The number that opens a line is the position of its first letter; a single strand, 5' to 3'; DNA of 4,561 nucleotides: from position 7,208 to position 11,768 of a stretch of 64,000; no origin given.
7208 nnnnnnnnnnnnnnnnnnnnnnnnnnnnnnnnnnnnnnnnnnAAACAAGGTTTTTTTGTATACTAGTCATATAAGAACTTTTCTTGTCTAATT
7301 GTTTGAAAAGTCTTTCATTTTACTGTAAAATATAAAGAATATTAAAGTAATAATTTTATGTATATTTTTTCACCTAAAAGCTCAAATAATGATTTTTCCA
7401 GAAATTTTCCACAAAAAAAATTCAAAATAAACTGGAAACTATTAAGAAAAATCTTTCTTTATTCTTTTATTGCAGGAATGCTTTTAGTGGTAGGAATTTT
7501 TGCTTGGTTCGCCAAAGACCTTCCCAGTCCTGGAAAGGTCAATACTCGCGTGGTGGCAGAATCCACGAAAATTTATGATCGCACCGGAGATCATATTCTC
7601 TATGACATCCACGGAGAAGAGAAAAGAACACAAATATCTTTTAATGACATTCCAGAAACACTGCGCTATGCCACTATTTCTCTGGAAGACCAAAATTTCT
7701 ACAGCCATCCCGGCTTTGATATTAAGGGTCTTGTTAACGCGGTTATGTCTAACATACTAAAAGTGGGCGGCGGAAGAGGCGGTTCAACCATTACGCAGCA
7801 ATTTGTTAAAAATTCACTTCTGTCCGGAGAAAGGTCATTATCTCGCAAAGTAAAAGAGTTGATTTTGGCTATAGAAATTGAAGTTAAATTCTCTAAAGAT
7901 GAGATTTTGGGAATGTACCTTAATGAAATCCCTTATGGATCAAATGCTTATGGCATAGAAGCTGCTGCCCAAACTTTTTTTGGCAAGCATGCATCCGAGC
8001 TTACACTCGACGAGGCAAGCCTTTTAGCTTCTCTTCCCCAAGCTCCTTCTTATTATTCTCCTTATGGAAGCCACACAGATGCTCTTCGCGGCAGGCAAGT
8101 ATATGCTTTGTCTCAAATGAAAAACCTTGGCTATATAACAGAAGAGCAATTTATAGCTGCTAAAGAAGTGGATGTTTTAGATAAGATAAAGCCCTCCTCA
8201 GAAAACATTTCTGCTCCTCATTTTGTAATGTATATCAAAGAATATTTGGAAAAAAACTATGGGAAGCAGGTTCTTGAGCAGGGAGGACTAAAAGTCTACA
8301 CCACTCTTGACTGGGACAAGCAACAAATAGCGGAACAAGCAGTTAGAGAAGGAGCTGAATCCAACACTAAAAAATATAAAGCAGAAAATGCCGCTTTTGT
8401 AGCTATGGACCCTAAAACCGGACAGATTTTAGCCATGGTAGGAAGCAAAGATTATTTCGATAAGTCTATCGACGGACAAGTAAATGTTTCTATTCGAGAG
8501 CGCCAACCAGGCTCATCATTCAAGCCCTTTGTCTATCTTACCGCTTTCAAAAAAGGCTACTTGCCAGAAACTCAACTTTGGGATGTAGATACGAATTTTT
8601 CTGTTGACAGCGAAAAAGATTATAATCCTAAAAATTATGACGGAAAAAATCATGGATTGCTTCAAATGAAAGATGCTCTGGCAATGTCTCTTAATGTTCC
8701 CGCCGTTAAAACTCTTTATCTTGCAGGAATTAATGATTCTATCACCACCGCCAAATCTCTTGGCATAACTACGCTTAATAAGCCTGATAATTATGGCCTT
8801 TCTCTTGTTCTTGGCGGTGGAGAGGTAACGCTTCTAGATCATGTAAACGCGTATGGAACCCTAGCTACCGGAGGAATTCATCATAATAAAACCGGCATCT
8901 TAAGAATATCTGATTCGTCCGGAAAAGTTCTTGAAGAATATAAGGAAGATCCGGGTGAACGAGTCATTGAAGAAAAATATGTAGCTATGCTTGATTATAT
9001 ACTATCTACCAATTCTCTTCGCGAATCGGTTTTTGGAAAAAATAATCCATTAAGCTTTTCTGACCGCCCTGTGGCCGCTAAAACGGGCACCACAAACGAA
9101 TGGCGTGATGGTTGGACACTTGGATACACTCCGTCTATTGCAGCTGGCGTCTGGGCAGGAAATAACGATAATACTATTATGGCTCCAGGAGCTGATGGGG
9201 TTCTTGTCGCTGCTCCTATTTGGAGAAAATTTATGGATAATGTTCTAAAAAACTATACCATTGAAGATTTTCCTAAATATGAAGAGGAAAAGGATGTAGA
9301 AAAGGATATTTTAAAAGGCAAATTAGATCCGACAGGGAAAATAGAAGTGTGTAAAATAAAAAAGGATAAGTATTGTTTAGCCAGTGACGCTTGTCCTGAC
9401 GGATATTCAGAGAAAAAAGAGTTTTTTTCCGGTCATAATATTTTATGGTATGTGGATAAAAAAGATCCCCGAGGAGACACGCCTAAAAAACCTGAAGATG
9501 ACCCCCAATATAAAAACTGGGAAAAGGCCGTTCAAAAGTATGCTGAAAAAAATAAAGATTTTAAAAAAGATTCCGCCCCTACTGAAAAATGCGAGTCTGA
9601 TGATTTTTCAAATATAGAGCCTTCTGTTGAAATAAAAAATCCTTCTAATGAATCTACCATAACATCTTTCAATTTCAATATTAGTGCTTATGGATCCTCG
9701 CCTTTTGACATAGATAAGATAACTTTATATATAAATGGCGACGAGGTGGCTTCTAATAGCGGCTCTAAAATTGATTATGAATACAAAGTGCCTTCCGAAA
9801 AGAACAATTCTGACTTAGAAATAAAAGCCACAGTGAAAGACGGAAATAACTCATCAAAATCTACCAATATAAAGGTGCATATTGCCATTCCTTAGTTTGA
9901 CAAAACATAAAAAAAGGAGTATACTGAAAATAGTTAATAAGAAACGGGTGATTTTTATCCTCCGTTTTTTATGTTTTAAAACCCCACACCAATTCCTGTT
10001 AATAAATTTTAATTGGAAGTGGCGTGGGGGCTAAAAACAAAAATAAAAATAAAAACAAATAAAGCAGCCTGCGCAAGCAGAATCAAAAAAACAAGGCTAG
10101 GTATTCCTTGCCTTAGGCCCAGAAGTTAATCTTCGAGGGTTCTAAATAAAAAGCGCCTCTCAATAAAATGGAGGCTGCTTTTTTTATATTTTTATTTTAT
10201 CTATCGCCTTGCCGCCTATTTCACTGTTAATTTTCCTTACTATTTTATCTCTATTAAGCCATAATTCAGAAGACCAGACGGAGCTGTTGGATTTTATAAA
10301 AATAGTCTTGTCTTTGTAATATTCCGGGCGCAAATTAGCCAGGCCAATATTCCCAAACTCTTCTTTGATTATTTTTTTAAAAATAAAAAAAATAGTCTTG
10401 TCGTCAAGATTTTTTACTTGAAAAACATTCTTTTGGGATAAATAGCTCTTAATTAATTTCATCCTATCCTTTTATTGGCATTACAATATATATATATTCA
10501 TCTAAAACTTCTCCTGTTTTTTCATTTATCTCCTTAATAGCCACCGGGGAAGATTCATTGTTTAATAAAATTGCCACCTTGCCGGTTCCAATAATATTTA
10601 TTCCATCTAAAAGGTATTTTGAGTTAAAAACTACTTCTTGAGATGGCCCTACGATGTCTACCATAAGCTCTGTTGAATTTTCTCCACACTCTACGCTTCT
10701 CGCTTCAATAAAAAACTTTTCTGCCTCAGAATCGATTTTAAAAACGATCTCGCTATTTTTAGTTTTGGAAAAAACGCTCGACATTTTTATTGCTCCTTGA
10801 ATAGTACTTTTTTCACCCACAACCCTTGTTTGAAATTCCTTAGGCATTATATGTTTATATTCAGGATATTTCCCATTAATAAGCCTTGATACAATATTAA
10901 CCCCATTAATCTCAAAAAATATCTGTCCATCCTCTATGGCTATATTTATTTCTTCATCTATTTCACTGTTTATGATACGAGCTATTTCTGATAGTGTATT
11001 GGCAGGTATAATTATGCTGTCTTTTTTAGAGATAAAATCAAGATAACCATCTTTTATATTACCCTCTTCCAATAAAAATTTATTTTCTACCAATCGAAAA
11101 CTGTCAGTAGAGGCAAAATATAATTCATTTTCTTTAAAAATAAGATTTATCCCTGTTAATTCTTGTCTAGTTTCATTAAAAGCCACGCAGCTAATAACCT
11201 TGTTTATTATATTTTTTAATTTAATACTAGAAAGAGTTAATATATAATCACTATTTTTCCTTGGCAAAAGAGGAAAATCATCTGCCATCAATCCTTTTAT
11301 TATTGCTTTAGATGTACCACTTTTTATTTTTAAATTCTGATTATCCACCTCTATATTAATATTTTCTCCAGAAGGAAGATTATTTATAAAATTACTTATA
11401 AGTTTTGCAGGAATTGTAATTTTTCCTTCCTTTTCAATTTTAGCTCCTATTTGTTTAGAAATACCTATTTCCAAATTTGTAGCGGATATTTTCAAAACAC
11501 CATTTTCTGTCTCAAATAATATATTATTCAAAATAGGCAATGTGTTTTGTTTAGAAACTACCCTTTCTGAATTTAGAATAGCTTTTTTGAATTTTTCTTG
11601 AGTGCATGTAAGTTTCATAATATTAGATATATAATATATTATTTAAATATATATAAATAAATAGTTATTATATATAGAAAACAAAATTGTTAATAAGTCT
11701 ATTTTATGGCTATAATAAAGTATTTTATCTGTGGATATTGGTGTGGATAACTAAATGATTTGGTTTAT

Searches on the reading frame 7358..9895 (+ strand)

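Call 16: search_protein_families(library=pfam, proteins=[window:7358-9895:+], max_evalue=0.0001)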
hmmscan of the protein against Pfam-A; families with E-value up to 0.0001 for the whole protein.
window:7358-9895:+ (845 aa): 3 families
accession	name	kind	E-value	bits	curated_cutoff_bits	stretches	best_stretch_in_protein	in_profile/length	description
PF00912.28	Transgly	-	1.5e-59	200.8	27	1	81-255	5-178/178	Transglycosylase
PF00905.27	Transpeptidase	-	1.2e-21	77.6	22.1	1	346-626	2-298/299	Penicillin binding protein transpeptidase domain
PF17957.7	Big_7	-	1.2e-06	29.4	24.1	1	755-816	1-63/70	Bacterial Ig domain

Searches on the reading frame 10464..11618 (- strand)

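Call 16: search_protein_families(library=pfam, proteins=[window:10464-11618:-], max_evalue=0.0001)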
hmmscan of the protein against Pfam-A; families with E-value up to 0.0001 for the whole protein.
window:10464-11618:- (384 aa): 3 families
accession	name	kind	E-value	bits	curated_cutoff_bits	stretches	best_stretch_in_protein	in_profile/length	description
PF02767.21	DNA_pol3_beta_2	-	3.5e-31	108.3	27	2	129-253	2-116/116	DNA polymerase III beta subunit, central domain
PF00712.24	DNA_pol3_beta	-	6e-28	97.9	24.4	1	1-119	1-120/120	DNA polymerase III beta subunit, N-terminal domain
PF02768.20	DNA_pol3_beta_3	-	1.4e-15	57.6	27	1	256-368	2-112/121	DNA polymerase III beta subunit, C-terminal domain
